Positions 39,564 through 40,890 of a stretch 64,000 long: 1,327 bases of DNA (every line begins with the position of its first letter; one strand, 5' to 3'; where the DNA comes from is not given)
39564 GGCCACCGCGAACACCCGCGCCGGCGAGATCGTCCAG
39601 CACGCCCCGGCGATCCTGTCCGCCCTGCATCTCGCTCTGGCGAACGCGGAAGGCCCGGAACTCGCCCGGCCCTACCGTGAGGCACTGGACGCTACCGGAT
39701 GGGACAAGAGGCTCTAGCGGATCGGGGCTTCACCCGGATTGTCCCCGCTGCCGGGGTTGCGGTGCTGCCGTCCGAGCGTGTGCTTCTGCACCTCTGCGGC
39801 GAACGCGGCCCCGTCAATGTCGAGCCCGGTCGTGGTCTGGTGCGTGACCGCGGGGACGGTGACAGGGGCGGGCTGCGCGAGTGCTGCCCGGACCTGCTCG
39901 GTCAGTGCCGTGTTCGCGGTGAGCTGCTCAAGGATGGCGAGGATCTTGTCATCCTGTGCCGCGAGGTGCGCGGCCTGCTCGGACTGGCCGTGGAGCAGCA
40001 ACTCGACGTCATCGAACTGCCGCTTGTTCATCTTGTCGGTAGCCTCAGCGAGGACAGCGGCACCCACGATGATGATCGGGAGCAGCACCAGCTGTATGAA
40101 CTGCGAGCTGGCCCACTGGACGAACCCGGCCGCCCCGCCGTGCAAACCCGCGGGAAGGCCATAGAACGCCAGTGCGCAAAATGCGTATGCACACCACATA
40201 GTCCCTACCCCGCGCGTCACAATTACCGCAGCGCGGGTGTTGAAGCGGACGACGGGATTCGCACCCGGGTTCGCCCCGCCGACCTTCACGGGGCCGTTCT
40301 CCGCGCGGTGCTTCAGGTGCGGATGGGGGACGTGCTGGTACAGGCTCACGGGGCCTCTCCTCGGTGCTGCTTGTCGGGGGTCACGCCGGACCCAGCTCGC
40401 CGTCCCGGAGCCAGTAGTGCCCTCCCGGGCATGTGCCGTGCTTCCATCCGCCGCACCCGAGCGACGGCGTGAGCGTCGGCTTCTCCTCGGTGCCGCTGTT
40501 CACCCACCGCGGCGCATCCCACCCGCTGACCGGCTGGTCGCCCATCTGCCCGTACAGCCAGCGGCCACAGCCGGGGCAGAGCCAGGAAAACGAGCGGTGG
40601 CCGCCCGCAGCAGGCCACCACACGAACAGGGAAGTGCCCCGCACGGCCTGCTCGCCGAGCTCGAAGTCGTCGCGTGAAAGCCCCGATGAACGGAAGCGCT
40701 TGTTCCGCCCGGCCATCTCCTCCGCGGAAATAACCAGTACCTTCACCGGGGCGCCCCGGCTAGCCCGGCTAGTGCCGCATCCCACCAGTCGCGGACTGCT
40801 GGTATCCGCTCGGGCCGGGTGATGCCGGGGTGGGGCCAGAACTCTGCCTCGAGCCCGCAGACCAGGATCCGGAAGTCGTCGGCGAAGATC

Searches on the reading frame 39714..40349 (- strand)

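Call 3: search_protein_families(library=pfam, proteins=[window:39714-40349:-], max_evalue=0.1)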
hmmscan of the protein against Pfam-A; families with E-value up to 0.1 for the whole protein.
window:39714-40349:- (211 aa): 0 families

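Call 5: search_protein_families(library=phrogs, proteins=[window:39714-40349:-], max_evalue=0.01)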
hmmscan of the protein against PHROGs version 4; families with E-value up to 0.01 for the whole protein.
window:39714-40349:- (211 aa): 0 families

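Call 8: search_protein_families(library=ncbifam, proteins=[window:39714-40349:-], max_evalue=0.01)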
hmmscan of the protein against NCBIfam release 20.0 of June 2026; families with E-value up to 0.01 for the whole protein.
window:39714-40349:- (211 aa): 1 family
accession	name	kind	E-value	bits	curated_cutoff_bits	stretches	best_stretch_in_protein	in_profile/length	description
NF010318.0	PRK13755.1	equivalog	0.0068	16.7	170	1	44-114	14-77/140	organomercurial transporter MerC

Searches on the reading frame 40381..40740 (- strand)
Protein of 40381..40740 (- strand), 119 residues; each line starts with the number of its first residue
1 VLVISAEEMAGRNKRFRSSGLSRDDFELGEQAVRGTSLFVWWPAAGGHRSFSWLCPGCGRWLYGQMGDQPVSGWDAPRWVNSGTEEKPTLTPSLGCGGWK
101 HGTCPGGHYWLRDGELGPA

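Call 55: search_protein_families(library=padloc, proteins=[window:40381-40740:-], max_evalue=0.01)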
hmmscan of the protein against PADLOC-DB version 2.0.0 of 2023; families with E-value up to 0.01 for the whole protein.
window:40381-40740:- (119 aa): 0 families

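Call 79: search_protein_families(library=phrogs, proteins=[window:40381-40740:-], max_evalue=0.001)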
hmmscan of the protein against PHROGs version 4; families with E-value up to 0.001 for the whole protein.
window:40381-40740:- (119 aa): 2 families
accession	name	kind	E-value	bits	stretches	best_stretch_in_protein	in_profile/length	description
phrog_15183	-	unknown function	6.5e-06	27.6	1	44-116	32-99/102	-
phrog_3362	-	unknown function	0.00024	22.1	1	50-116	15-81/106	-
